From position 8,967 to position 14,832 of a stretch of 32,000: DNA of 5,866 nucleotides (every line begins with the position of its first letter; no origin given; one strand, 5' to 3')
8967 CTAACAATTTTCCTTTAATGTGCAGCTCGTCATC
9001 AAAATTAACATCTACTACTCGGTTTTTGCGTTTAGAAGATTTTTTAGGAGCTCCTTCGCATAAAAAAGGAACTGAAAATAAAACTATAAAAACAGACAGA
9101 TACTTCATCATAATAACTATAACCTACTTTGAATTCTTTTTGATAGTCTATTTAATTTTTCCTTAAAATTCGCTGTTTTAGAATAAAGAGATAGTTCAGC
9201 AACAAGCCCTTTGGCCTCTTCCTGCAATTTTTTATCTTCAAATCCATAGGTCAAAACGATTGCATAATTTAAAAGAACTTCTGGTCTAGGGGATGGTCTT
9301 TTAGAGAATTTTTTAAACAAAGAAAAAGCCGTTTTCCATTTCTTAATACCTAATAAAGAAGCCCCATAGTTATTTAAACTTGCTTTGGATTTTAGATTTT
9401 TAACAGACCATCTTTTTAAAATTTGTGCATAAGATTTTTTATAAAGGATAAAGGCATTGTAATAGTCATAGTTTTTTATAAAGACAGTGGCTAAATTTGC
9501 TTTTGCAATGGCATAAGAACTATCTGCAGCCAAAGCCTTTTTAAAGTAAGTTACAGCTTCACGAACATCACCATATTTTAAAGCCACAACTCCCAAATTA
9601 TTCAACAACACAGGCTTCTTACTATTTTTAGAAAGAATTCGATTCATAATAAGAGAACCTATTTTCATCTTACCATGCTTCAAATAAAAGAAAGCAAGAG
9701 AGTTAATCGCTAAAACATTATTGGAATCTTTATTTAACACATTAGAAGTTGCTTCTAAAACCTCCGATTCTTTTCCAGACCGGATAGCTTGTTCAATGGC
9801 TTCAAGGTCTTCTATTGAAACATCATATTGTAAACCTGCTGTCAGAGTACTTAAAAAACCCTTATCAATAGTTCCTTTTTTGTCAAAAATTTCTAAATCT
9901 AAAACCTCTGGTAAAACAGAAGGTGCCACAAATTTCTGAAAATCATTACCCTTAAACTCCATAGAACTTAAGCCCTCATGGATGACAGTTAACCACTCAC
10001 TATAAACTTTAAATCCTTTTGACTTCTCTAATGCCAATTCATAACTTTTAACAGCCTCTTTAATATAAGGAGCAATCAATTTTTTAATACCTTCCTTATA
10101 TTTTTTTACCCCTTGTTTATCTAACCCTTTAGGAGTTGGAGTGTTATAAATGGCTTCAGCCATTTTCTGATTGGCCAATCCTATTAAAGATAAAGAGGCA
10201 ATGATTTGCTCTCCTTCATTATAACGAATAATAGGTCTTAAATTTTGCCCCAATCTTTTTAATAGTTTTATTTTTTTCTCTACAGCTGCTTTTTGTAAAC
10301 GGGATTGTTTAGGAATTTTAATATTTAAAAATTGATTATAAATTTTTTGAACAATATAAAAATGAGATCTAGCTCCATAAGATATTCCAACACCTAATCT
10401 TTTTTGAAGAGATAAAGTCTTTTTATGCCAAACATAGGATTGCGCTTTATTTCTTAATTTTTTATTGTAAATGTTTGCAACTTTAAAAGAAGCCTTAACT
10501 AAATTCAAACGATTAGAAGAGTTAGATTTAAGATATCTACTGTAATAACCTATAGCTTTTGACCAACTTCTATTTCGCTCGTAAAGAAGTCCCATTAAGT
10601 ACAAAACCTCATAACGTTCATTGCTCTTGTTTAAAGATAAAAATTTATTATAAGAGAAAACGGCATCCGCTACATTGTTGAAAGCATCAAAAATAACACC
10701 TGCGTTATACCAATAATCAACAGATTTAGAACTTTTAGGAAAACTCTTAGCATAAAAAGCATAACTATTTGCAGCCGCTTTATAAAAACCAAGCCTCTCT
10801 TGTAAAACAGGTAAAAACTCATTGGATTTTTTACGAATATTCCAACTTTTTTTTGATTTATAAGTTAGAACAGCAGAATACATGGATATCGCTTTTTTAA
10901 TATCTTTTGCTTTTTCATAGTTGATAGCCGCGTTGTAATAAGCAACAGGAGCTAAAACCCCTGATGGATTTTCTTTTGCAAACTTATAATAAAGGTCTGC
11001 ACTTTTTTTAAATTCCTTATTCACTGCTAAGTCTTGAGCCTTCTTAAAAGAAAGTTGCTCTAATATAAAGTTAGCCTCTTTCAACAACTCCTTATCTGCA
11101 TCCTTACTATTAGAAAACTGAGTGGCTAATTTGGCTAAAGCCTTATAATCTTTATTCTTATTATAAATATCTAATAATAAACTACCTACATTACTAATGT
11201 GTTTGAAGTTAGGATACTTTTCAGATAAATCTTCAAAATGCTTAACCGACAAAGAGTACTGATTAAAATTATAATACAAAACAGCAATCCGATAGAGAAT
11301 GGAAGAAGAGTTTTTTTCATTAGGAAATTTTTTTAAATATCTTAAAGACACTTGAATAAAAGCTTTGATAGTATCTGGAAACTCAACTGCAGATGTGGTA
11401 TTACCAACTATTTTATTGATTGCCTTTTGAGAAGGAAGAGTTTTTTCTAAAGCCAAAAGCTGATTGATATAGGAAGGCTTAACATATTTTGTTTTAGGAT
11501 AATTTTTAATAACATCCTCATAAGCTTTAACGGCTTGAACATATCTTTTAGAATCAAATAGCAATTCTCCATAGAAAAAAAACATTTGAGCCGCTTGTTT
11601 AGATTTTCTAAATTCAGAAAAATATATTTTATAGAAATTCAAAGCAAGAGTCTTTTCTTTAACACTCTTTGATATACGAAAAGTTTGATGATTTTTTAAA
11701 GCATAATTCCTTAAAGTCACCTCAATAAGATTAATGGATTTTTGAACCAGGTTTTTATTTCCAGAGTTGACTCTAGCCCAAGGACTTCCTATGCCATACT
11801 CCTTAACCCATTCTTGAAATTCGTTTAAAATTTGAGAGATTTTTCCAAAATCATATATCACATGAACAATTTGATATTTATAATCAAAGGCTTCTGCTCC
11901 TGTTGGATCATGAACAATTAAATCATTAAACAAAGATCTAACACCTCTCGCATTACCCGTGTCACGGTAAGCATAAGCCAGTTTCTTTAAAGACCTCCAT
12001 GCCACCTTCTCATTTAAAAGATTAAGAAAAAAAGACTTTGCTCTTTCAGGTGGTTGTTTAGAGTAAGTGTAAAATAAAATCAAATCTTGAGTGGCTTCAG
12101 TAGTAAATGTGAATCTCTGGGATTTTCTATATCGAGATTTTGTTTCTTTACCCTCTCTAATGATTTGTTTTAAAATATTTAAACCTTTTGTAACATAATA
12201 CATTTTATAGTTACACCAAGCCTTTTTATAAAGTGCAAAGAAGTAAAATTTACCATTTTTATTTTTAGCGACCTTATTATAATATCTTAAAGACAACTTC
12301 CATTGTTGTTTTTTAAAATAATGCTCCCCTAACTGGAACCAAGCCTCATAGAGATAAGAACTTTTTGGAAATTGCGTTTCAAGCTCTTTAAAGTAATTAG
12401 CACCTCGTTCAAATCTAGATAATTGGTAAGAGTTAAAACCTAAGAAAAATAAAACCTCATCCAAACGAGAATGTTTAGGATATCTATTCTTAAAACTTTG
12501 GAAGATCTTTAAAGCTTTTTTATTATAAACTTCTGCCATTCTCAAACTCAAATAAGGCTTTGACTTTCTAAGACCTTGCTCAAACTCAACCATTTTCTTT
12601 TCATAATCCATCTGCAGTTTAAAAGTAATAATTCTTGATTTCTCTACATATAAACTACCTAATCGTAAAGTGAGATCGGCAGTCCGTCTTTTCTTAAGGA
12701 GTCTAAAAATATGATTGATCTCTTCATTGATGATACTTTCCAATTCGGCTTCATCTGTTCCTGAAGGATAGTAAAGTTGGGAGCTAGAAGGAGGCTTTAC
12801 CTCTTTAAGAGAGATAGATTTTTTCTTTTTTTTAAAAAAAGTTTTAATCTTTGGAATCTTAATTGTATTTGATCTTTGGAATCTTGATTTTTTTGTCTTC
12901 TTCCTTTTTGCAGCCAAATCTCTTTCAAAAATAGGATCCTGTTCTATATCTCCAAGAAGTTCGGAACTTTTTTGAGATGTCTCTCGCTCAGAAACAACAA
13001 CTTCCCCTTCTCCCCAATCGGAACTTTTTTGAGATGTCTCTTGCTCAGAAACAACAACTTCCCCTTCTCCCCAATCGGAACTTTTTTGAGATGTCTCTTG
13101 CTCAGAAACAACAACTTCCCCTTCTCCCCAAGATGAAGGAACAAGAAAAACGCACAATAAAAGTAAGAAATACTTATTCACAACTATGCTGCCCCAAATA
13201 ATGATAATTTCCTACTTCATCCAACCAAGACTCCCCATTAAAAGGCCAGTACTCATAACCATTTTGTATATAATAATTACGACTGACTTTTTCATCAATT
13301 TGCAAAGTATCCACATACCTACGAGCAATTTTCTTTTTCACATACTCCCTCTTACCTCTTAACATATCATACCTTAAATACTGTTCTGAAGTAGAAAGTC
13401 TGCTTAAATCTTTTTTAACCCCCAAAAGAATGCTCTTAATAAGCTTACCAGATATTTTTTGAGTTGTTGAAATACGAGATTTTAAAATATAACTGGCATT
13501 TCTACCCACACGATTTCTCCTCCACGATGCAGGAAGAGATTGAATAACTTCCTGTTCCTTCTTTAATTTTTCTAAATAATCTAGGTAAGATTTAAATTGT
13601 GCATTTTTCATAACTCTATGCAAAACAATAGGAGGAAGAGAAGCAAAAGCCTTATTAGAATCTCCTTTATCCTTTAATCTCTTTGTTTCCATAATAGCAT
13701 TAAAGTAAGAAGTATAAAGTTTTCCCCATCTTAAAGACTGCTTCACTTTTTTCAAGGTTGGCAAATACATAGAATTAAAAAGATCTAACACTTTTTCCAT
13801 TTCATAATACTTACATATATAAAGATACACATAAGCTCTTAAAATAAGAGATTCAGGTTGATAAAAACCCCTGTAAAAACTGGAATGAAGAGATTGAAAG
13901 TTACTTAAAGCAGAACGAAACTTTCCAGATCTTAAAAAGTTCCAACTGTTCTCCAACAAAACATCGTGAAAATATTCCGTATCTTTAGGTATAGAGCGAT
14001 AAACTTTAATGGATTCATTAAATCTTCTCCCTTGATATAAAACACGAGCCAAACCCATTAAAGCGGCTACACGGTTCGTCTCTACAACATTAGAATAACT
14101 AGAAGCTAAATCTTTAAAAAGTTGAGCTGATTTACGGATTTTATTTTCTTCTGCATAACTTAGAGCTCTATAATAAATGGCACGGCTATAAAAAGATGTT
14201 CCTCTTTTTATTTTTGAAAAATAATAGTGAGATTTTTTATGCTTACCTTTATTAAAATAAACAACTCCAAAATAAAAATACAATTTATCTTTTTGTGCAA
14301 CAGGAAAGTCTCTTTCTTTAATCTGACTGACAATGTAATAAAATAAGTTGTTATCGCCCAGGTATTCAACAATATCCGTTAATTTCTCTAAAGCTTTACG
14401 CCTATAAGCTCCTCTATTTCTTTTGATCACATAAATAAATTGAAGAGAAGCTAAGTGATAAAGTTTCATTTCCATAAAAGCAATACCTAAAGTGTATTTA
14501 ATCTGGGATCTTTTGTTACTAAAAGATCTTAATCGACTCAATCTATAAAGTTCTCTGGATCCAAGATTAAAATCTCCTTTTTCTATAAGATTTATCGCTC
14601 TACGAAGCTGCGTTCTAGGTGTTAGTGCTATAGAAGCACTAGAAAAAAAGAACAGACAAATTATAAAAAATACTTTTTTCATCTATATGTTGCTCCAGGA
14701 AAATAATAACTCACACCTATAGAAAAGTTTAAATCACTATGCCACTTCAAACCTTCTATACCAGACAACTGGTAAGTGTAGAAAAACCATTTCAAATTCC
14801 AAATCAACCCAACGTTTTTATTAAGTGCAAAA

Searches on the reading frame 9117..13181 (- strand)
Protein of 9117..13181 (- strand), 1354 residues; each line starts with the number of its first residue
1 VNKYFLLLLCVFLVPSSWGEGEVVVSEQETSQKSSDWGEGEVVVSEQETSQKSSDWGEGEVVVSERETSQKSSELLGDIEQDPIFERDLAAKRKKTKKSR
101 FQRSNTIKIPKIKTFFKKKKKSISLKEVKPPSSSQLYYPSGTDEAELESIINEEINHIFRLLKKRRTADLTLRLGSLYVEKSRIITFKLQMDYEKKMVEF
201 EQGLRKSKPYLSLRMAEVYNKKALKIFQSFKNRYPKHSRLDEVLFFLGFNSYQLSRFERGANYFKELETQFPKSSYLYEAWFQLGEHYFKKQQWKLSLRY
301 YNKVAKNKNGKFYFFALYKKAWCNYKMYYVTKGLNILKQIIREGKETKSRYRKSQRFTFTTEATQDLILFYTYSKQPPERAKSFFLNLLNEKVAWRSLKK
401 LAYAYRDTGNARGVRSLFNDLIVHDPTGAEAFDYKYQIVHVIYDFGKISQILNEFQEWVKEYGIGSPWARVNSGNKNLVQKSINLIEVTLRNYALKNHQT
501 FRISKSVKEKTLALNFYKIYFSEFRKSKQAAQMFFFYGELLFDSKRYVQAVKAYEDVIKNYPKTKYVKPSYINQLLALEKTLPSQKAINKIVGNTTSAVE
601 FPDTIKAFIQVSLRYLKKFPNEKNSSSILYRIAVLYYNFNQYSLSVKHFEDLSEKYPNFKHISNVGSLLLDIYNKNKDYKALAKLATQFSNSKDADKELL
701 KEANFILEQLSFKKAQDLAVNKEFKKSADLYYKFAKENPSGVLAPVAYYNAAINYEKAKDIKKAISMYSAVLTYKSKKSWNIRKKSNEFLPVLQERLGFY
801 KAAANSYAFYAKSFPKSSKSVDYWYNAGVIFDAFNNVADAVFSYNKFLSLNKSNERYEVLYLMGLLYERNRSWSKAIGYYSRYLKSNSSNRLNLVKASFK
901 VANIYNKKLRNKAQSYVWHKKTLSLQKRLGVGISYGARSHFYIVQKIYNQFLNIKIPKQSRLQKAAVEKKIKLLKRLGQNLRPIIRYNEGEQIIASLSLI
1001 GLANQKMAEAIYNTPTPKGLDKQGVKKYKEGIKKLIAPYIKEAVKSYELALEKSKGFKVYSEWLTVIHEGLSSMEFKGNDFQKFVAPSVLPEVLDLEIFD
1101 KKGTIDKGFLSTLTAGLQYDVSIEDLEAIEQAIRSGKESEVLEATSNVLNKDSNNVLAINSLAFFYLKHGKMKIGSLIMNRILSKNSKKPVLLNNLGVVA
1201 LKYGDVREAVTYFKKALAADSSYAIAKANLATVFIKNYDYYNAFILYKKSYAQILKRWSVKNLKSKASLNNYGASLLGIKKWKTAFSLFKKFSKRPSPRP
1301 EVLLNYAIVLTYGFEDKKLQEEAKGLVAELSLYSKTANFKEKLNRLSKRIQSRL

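Call 12: search_protein_families(library=ncbifam, proteins=[window:9117-13181:-], max_evalue=0.01)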
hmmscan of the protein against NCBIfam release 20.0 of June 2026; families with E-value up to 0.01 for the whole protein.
window:9117-13181:- (1354 aa): 12 families
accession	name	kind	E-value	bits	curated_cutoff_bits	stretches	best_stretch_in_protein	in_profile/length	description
TIGR02795.1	tol_pal_ybgF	equivalog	3.9e-23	82.3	90.1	5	256-344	17-106/119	tol-pal system protein YbgF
TIGR02917.1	PEP_TPR_lipo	equivalog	2.5e-11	42.2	312.2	1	1146-1235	319-408/899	XrtA/PEP-CTERM system TPR-repeat protein PrsT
NF040959.1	MamA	equivalog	4.3e-09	36.1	200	1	1195-1249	76-130/204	magnetosome protein MamA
NF033758.1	gliding_GltE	equivalog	2.9e-08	33.1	225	1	1134-1311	166-335/411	adventurous gliding motility TPR repeat lipoprotein GltE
TIGR02521.1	type_IV_pilW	equivalog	2e-07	30.8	154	1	1201-1294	42-127/234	type IV pilus biogenesis/stability protein PilW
TIGR03302.1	OM_YfiO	subfamily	3.7e-06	26.6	81.4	1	252-375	44-149/239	outer membrane protein assembly factor BamD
NF008757.0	PRK11788.1-5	equivalog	8.1e-06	25.2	363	0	849-901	132-184/388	lipopolysaccharide assembly protein LapB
NF033920.0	C39_PA2778_fam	equivalog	4.1e-05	23.1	150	0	1126-1219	160-253/255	PA2778 family cysteine peptidase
NF008068.0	PRK10803.1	equivalog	7.3e-05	22.8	383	1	219-306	158-245/263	cell division protein CpoB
NF002725.1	PRK02603.1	equivalog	0.00015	21.8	143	1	818-911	32-122/173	photosystem I assembly protein Ycf3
NF033762.1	social_mot_Tgl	equivalog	0.00059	19.2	225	1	1169-1255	44-131/252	social motility TPR repeat lipoprotein Tgl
TIGR00540.1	TPR_hemY_coli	hypoth_equivalog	0.0014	17.4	142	0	1182-1249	318-384/385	heme biosynthesis-associated TPR protein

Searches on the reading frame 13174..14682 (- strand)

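Call 3: search_protein_families(library=pfam, proteins=[window:13174-14682:-], max_evalue=1)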
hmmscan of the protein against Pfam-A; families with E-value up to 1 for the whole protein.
window:13174-14682:- (502 aa): 6 families
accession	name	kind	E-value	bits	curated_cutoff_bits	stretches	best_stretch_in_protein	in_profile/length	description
PF25062.1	ARM_TT21_N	-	1.5e-06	28.5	40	1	119-255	87-218/222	Tetratricopeptide repeat protein 21 N-terminal ARM repeat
PF13432.12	TPR_16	-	0.00018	22.3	32.7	1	172-231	3-57/65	Tetratricopeptide repeat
PF13174.12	TPR_6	-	0.00019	22.3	26.3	1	168-198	2-32/33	Tetratricopeptide repeat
PF07719.23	TPR_2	-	0.00023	21.5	27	0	133-157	2-26/34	Tetratricopeptide repeat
PF14561.12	TPR_20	-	0.048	14.4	25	1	59-112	22-75/90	Tetratricopeptide repeat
PF14559.12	TPR_19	-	0.086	13.6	25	1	183-234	8-54/68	Tetratricopeptide repeat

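Call 4: search_protein_families(library=ncbifam, proteins=[window:13174-14682:-], max_evalue=1)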
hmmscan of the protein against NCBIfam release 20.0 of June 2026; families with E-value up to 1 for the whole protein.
window:13174-14682:- (502 aa): 3 families
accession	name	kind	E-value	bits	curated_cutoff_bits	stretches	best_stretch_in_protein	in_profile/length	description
NF033756.1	gliding_GltC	equivalog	2.1e-36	125.8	450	1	22-501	117-619/622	adventurous gliding motility protein GltC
TIGR02795.1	tol_pal_ybgF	equivalog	5.2e-07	30.3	90.1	2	22-122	2-103/119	tol-pal system protein YbgF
NF040959.1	MamA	equivalog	0.003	17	200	1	130-229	35-129/204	magnetosome protein MamA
